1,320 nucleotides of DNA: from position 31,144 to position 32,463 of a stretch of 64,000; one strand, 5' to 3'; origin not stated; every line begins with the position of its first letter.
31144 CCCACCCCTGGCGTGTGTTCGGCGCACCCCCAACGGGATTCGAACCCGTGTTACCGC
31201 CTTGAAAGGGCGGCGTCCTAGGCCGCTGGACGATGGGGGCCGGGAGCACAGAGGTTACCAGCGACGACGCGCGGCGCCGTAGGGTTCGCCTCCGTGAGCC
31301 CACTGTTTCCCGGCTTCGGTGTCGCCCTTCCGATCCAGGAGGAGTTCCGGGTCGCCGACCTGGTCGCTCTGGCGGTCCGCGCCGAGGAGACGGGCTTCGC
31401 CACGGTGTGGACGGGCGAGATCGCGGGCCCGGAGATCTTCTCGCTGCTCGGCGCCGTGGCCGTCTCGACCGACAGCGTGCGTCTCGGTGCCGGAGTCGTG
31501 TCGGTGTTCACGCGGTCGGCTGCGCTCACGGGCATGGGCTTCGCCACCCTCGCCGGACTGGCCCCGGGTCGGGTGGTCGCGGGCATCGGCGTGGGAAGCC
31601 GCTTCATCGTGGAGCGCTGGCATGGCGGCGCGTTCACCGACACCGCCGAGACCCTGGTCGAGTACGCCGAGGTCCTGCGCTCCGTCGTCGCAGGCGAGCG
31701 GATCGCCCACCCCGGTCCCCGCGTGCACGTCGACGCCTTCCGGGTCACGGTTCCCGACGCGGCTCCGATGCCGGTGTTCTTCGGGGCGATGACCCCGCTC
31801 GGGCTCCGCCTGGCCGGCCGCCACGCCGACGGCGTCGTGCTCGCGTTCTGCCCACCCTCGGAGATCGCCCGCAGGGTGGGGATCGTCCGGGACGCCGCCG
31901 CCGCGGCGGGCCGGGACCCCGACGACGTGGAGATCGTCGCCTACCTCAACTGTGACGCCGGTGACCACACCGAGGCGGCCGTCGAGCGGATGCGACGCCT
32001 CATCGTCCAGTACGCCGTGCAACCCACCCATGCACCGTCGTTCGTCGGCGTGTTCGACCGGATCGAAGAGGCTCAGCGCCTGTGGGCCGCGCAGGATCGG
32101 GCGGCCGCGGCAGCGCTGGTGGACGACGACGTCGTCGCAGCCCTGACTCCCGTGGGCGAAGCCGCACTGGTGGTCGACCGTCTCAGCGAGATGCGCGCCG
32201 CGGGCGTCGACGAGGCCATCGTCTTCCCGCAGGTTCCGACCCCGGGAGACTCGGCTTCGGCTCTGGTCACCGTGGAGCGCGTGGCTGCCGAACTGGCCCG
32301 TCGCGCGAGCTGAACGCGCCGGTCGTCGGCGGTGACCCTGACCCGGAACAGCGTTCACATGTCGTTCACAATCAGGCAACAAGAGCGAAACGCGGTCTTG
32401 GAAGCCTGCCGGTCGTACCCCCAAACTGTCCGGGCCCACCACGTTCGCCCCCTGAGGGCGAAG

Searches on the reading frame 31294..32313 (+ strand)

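Call 55: search_protein_families(library=pfam, proteins=[window:31294-32313:+], max_evalue=0.0001)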
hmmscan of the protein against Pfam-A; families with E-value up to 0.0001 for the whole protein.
window:31294-32313:+ (339 aa): 1 family
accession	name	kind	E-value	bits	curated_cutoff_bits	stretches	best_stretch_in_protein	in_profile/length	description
PF00296.26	Bac_luciferase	-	4.5e-59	200.8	27.9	1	15-307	17-314/314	Luciferase-like monooxygenase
